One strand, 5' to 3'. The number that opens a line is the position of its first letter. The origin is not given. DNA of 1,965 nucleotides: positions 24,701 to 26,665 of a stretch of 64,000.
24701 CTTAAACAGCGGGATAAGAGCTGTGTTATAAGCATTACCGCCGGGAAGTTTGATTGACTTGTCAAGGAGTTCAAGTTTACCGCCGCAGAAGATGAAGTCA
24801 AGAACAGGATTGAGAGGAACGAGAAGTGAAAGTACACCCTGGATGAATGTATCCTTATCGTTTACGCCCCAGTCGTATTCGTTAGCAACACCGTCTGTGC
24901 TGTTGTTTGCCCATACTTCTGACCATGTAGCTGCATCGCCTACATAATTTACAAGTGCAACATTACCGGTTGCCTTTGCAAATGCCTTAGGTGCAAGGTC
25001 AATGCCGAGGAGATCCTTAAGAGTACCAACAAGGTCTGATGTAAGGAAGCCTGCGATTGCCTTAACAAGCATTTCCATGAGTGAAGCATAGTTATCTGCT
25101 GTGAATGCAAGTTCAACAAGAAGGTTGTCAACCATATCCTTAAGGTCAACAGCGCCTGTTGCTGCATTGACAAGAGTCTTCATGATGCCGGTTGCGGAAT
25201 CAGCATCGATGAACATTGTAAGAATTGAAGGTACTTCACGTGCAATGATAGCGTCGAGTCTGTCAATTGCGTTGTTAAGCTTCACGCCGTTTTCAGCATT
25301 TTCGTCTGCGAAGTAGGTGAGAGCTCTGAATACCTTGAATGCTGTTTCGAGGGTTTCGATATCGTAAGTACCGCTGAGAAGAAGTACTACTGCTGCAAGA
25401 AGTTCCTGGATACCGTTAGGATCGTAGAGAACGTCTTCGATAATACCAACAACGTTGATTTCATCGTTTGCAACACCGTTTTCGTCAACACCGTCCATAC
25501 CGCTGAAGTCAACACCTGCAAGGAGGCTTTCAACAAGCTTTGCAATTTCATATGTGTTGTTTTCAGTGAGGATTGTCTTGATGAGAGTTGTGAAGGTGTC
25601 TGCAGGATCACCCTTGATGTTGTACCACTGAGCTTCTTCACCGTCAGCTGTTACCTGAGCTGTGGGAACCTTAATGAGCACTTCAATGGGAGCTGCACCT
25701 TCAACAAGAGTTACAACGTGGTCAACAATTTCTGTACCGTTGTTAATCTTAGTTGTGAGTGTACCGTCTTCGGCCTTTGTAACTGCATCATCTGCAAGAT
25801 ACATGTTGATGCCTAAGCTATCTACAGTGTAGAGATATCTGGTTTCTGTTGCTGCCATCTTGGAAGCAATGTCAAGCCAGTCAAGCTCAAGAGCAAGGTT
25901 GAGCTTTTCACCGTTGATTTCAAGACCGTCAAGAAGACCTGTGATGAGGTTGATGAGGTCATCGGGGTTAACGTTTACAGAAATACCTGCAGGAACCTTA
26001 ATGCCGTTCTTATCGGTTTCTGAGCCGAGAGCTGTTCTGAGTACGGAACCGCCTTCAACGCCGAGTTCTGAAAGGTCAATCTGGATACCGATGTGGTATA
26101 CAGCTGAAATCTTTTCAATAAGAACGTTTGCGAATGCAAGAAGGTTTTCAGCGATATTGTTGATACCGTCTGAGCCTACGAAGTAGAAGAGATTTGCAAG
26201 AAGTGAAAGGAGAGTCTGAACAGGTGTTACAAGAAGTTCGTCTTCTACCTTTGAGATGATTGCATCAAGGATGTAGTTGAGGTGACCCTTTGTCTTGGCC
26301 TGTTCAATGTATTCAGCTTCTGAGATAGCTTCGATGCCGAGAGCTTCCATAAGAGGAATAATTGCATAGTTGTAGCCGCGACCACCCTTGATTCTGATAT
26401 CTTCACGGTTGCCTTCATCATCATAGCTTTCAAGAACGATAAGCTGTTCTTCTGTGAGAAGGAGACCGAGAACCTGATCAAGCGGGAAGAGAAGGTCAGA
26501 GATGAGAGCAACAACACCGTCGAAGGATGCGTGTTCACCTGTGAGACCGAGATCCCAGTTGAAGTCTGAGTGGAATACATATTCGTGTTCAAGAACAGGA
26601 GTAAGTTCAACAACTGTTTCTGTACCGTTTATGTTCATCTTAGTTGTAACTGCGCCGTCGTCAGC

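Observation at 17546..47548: Single uninterrupted 30,003-nt ORF: a 10,000-aa secreted acidic protein of no family I can recognise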

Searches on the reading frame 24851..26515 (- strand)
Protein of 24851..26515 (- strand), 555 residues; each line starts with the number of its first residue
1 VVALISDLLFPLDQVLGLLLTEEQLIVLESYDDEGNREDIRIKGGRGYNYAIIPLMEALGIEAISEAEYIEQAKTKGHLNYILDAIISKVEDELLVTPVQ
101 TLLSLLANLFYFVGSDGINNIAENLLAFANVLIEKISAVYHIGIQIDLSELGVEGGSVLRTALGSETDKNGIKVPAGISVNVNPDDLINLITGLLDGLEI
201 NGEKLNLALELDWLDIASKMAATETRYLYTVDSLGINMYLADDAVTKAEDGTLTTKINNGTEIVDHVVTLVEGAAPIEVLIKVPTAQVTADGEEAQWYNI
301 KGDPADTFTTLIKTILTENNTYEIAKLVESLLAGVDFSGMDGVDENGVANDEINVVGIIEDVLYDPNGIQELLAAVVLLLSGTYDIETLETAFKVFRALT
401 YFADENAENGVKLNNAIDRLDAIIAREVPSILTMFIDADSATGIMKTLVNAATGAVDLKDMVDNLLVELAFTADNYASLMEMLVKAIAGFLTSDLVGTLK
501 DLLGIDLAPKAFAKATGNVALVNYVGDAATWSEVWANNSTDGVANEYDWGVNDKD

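Call 21: find_homologous_proteins(query=A1, max_evalue=0.001)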
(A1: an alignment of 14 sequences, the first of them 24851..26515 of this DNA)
Query A1 (14 sequences) (555 aa, profile of the alignment): 3 proteins with E <= 0.001 among 8000 candidates.
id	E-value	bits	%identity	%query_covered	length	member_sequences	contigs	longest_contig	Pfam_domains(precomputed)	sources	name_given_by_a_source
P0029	8.0e-123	430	39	21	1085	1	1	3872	PF22468.3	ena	-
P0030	1.6e-85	306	49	58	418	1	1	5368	-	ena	-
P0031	6.5e-39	152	33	23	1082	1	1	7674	-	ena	-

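Call 23: search_protein_families(library=pfam, proteins=[P0029, P0030, P0031], max_evalue=0.01)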
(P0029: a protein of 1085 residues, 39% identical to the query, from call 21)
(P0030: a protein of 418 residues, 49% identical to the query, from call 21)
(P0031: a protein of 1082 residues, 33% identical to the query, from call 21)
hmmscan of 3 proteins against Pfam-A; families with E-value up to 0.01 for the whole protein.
P0029 (1085 aa): 2 families
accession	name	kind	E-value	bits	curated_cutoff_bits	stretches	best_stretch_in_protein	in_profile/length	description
PF22468.2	ACT_9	-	8e-14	51.6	27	1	1036-1080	17-61/61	ACT domain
PF01842.31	ACT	-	0.0031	17.7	27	1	1032-1076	12-61/66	ACT domain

P0030 (418 aa): 0 families

P0031 (1082 aa): 0 families

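Call 34: search_protein_representatives(alignment_id=A1)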
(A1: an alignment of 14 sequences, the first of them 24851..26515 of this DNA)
Query: 14 sequences, 607 profile positions. Proteins with E-value up to 0.001 (for the whole library): 621; up to 1e-10: 498; up to 1e-30: 353. The best 150 are listed.
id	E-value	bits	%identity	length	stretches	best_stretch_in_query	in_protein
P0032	0.0e+00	4309.0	-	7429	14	1-596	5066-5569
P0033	0.0e+00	3327.2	-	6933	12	2-596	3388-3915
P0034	0.0e+00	3229.7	-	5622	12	3-487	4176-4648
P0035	0.0e+00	2452.2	-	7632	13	2-487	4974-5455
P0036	0.0e+00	2092.7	-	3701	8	2-485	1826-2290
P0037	0.0e+00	1951.1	-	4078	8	2-485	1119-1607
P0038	0.0e+00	1847.6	-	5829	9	1-482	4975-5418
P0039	0.0e+00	1436.8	-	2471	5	1-563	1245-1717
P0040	0.0e+00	1149.1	-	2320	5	2-484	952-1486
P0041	0.0e+00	1148.2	-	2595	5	2-578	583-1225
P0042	7.7e-290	979.6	-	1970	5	2-488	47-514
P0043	9.7e-282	952.8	-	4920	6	2-569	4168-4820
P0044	1.2e-281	952.5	-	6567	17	1-304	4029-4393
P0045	1.0e-263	893.3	-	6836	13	2-290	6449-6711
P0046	2.2e-255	865.7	-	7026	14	2-286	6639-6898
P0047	1.4e-254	863.1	-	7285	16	2-305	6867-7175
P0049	5.1e-252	854.6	-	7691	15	1-456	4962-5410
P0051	4.4e-222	755.8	-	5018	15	2-444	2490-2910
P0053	5.5e-208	709.2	-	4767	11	5-316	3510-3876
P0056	5.7e-202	689.3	-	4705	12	2-459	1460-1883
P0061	4.7e-177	607.0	-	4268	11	2-216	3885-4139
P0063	5.2e-176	603.6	-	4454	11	2-448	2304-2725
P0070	1.0e-151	523.4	-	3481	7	2-481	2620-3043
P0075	4.7e-145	501.4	-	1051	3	2-484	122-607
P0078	9.3e-140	483.9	-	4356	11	2-286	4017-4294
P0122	8.1e-104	365.2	-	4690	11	1-172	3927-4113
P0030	5.1e-86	306.4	-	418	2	2-278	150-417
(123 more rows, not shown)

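Call 35: list_cluster_members(proteins=[P0032, P0033, P0034, P0035, P0036, P0037, P0044, P0049, P0051, P0075])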
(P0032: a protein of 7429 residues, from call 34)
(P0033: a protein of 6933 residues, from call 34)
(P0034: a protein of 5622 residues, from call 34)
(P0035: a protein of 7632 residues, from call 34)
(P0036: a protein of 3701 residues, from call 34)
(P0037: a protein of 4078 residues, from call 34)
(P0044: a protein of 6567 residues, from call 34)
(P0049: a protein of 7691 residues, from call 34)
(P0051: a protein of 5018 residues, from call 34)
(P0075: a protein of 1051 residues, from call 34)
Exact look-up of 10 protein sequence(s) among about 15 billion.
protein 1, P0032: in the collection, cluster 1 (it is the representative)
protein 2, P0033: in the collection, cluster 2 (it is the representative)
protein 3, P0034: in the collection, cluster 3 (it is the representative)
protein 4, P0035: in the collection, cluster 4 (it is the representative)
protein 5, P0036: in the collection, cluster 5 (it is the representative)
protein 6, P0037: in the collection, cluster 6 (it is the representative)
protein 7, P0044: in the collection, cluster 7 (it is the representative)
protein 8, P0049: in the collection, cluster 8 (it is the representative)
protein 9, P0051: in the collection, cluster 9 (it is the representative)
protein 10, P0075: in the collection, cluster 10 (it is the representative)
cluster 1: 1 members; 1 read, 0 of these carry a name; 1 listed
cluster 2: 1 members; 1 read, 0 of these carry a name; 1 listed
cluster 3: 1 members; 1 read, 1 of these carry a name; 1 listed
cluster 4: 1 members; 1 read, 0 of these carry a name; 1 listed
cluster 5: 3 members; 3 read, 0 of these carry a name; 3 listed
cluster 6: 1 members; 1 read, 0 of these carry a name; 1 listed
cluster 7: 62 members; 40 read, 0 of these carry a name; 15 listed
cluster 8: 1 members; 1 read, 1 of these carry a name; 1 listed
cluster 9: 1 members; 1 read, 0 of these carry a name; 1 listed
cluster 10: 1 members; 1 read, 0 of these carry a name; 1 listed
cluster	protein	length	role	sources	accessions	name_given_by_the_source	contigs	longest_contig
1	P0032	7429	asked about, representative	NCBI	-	-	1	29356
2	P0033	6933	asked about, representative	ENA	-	-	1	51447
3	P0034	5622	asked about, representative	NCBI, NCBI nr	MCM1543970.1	MAG: hypothetical protein NC110_01610, partial [Ruminococcus sp.] | hypothetical protein [Ruminococcus sp.]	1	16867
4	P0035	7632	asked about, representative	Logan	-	-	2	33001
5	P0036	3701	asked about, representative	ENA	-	-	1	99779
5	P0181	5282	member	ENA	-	-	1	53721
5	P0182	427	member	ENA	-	-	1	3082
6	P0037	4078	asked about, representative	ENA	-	-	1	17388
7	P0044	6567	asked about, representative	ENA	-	-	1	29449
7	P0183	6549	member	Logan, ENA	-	-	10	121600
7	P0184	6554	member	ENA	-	-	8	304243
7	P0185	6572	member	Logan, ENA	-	-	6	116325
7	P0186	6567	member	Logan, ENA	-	-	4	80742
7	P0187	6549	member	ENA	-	-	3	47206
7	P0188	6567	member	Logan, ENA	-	-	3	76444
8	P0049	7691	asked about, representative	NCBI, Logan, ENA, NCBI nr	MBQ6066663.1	MAG: hypothetical protein IJK89_07545 [Clostridia bacterium] | hypothetical protein [Clostridia bacterium]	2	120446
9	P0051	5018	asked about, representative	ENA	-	-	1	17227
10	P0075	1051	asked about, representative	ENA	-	-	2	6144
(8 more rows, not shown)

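Call 37: search_protein_families(library=pfam, proteins=[P0036, P0039, P0040, P0075], max_evalue=0.01)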
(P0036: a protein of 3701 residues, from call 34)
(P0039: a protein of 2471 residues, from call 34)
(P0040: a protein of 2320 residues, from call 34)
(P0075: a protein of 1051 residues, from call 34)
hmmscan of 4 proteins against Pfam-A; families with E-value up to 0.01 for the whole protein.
P0036 (3701 aa): 0 families

P0039 (2471 aa): 0 families

P0040 (2320 aa): 0 families

P0075 (1051 aa): 1 family
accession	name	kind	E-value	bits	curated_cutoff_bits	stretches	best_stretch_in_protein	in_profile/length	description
PF12699.13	phiKZ_IP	-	0.0073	16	27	0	1019-1051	97-129/387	phiKZ-like phage internal head proteins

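Call 39: predict_structure(alignment_id=A2)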
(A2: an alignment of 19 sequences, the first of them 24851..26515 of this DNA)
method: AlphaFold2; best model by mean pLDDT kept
length: 555 residues; sequences in the alignment: 19
mean_pLDDT: 64.7   pTM: 0.49
mean pLDDT of the five models: 64.7, 62.5, 59.9, 59.2, 55.3
residues with pLDDT >= 90: 1; 70-90: 285; 50-70: 141; < 50: 128
segments of 3 or more residues with pLDDT < 50: 224-298, 379-417, 419-421, 452-455, 553-555
pLDDT, mean of each block of 10 residues (from residue 1): 77 85 81 79 79 83 85 87 88 79 82 81 79 75 79 75 68 74 79 73 75 77 46 39 38 29 27 31 39 46 73 82 75 61 57 58 70 55 34 34 37 47 52 52 57 50 59 64 65 60 74 79 83 79 70 48
secondary structure, 60 per line:
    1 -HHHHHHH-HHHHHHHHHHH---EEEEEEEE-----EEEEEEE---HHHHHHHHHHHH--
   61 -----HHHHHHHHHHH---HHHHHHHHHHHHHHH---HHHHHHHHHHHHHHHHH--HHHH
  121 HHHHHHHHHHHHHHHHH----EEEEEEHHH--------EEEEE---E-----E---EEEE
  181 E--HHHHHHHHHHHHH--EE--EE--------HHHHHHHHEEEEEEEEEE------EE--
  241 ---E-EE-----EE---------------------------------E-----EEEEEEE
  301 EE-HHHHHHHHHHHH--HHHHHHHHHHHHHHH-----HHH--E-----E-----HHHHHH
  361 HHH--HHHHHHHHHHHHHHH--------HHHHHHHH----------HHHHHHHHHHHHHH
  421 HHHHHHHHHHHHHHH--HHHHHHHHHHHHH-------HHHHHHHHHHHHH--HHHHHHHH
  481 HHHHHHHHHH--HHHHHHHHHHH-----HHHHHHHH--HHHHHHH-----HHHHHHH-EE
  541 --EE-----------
elements in order: H2-8 H10-20 E24-31 E37-43 H47-58 H66-76 H80-94 H98-114 H117-137 E142-147 E159-163 E177-181 H184-196 H213-220 E221-230 E294-302 H304-315 H318-332 H355-363 H366-380 H389-396 H407-435 H438-450 H458-470 H473-490 H493-503 H509-516 H519-525 H531-537

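Call 41: fold_search(model_id=the predicted structure, library=pdb)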
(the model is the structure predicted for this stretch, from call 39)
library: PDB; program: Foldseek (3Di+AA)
matches with E <= 10: 54; with E <= 0.001: 0
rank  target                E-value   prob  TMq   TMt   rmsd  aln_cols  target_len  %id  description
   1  9hfl_A                6.2e-01  0.05  0.10  0.07  26.0       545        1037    9  Cryo-EM structure of the human snRNA export complex comprising CBC-PHAX-CRM1-RanGTP and capped-RNA (released 2025-07-16)
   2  3zha_K                1.6e+00  0.01  0.06  0.07  19.2       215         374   12  Molecular basis for the action of the collagen-specific chaperone Hsp47 SERPINH1 and its structure-specific client rec (released 2013-01-09)
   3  7b51_A                1.7e+00  0.02  0.11  0.08  22.9       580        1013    9  Crystal structure of human CRM1 covalently modified by 2-mercaptoethanol at Cys528 (released 2021-03-10)
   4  9brd_T                1.8e+00  0.06  0.10  0.12  19.0       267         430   16  Synaptic Vesicle V-ATPase with synaptophysin and SidK, State 3 (released 2024-06-26)
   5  7wtz_K                2.6e+00  0.06  0.10  0.07  18.6       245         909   11  Cryo-EM structure of a human pre-40S ribosomal subunit - State RRP12-B2 (released 2022-10-19)
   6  5xw7_D                3.2e+00  0.05  0.09  0.17  16.8       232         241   14  Crystal structure of the flexible tandem repeat domain of bacterial cellulose synthase subunit C (released 2017-11-01)
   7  5lnl_E                3.4e+00  0.01  0.05  0.15  20.0       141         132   17  Crystal structure of Hsf 1608-1749 putative domain 1 (released 2017-02-15)
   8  8glv_PD               3.5e+00  0.02  0.07  0.09  24.0       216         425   12  96-nm repeat unit of doublet microtubules from Chlamydomonas reinhardtii flagella (released 2023-05-31)
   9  9iq3_A                3.7e+00  0.03  0.07  0.14  13.1       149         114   16  AkaM,SnoaL-lile Protein (released 2025-07-16)
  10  6ut5_A                3.7e+00  0.03  0.07  0.09  18.2       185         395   14  Cryo-EM structure of the Thermococcus gammatolerans McrBC complex (released 2020-10-21)
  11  8fl2_NU               3.9e+00  0.03  0.09  0.07  19.7       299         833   12  Human nuclear pre-60S ribosomal subunit (State I1) (released 2023-07-12)
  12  9iq3_B                4.2e+00  0.01  0.07  0.14  14.0       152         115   16  AkaM,SnoaL-lile Protein (released 2025-07-16)
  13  4rys                  4.6e+00  0.02  0.04  0.09  14.1        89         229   19  Crystal structure of the green fluorescent rotein NowGFP (the variant of cyan Cerulean) at pH 4.8 (released 2015-09-02)
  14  8a9j_B                4.9e+00  0.03  0.10  0.07  17.2       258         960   16  Cryo-EM structure of USP1-UAF1 bound to FANCI and mono-ubiquitinated FANCD2 without ML323 (consensus reconstruction) (released 2022-10-12)
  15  7r5k_B0               4.9e+00  0.01  0.09  0.04  21.2       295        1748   14  Human nuclear pore complex (constricted) (released 2022-06-22)
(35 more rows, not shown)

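Call 67: find_encoding_contigs(protein=P0038, flank=10000, max_places=3)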
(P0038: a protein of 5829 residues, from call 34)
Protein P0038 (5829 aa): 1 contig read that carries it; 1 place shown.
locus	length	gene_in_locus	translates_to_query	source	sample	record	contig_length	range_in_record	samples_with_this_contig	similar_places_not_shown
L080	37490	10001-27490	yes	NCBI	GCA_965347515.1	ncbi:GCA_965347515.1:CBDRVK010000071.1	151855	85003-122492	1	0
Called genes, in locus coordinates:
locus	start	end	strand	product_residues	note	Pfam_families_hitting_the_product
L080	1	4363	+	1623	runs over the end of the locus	-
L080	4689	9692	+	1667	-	PF09479:Flg_new (faint)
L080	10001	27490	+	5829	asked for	-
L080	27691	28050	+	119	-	-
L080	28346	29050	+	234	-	PF01048:PNP_UDP_1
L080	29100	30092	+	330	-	PF02811:PHP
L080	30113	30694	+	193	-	-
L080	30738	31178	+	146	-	PF09719:C_GCAxxG_C_C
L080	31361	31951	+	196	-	PF12710:HAD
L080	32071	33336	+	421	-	PF00929:RNase_T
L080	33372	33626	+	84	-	-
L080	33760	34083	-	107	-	-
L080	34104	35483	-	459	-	PF28494:GlyRS_ins_1 (faint), PF00587:tRNA-synt_2b, PF03129:HGTP_anticodon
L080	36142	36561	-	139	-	PF01592:NifU_N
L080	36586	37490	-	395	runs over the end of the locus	PF00266:Aminotran_5, PF01212:Beta_elim_lyase (weak), PF01041:DegT_DnrJ_EryC1 (weak)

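Call 69: find_encoding_contigs(protein=P0049, flank=10000, max_places=2)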
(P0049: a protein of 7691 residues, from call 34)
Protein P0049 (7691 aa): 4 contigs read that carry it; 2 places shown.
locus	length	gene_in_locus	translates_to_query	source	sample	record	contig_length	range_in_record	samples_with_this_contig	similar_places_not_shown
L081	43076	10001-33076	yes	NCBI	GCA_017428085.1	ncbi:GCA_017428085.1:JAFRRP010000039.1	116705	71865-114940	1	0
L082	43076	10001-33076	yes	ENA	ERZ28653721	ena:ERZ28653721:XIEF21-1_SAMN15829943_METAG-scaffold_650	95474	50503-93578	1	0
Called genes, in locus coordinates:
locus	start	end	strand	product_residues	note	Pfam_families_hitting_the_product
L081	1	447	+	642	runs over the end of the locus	PF02310:B12-binding (weak), PF04055:Radical_SAM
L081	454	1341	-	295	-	PF04055:Radical_SAM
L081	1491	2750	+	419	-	-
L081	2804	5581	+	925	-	PF09586:YfhO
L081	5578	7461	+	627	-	PF08757:CotH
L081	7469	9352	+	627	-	PF08757:CotH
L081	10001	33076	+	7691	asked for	-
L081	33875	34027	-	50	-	-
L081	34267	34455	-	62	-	-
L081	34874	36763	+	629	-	PF22019:GlgB_N, PF02922:CBM_48, PF00128:Alpha-amylase, PF02806:Alpha-amylase_C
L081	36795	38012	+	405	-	PF00483:NTP_transferase, PF00132:Hexapep (faint), PF24894:Hexapep_GlmU, PF25084:LbH_EIF2B, PF25087:GMPPB_C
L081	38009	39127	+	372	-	PF00483:NTP_transferase (weak), PF25247:LbH_GLGC (weak), PF24894:Hexapep_GlmU, PF25084:LbH_EIF2B (weak), PF25087:GMPPB_C (weak)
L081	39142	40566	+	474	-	PF08323:Glyco_transf_5, PF00534:Glycos_transf_1, PF13692:Glyco_trans_1_4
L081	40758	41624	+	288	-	PF01261:AP_endonuc_2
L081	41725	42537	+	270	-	-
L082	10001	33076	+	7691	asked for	-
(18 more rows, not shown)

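Call 70: find_encoding_contigs(protein=P0035, flank=10000, max_places=2)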
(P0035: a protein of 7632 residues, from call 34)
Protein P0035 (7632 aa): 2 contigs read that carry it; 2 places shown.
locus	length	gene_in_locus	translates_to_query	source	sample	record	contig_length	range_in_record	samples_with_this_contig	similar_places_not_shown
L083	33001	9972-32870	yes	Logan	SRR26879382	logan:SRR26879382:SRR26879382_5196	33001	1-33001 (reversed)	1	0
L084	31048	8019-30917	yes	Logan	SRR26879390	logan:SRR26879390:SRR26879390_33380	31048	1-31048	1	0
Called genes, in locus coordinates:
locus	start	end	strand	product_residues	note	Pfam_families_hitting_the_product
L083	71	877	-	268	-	PF02535:Zip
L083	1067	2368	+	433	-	PF00128:Alpha-amylase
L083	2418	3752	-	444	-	PF03023:MurJ, PF01554:MatE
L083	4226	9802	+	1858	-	-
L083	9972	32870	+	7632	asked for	-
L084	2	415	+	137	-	?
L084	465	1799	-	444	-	PF03023:MurJ, PF01554:MatE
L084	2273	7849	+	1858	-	-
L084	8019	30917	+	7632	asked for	-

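Call 94: find_encoding_contigs(protein=P0044, flank=10000, max_places=2)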
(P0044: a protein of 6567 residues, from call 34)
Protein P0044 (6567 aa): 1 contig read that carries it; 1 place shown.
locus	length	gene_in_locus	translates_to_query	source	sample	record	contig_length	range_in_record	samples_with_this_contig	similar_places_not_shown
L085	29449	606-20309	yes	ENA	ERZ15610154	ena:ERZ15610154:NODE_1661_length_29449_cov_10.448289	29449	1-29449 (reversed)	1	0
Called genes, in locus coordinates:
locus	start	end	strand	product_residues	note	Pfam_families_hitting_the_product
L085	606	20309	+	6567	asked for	-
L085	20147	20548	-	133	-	-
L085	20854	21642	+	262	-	PF09997:DUF2238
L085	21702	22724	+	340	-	PF00149:Metallophos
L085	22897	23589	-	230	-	PF04055:Radical_SAM, PF13353:Fer4_12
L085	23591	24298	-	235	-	PF00528:BPD_transp_1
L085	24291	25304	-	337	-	PF00005:ABC_tran, PF02463:SMC_N (faint), PF13304:AAA_21 (weak), PF09383:NIL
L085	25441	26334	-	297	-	PF03180:Lipoprotein_9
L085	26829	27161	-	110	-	-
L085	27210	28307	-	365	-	PF04055:Radical_SAM, PF13353:Fer4_12, PF13186:SPASM (weak)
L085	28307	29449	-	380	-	?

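Call 103: list_cluster_members(proteins=[P0045, P0046, P0047, P0053, P0056, P0061, P0063, P0070, P0078, P0122])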
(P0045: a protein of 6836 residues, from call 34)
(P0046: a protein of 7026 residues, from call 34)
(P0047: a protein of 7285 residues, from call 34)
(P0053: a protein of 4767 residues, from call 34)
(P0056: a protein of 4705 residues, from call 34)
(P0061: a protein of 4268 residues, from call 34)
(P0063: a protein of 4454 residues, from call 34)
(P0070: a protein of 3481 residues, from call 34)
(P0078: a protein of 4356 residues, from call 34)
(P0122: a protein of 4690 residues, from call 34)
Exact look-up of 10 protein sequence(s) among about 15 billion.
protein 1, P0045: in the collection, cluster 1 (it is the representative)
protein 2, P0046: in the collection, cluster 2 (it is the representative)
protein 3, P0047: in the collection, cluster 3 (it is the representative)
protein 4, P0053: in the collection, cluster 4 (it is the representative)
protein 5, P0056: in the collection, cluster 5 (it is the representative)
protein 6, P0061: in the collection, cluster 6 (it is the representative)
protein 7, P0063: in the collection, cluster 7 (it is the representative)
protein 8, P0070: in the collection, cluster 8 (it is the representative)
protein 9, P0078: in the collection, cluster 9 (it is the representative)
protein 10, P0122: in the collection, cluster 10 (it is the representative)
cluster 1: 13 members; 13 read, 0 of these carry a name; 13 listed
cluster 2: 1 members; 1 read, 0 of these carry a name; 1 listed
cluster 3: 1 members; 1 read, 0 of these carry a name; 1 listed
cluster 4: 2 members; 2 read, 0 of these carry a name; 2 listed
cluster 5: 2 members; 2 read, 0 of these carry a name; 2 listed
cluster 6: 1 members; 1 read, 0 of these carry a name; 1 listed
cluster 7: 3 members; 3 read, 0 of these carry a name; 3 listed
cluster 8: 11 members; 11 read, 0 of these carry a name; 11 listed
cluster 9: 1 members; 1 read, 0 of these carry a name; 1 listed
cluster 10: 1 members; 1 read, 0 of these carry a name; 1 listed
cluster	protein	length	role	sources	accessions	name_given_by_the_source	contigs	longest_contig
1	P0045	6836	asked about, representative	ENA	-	-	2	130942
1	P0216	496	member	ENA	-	-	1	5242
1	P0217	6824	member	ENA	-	-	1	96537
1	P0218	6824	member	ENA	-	-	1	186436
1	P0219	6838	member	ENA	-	-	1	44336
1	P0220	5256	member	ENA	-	-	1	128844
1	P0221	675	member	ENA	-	-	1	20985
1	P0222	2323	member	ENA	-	-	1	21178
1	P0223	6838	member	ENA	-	-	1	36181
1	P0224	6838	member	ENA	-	-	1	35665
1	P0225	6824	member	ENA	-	-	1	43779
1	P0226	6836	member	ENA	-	-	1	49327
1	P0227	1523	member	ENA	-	-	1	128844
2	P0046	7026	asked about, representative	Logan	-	-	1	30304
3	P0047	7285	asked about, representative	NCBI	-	-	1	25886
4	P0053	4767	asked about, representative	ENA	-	-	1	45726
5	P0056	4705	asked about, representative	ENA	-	-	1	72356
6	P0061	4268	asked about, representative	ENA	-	-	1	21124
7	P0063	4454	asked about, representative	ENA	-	-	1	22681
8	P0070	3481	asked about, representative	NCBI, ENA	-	-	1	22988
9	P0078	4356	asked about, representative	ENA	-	-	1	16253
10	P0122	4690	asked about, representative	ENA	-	-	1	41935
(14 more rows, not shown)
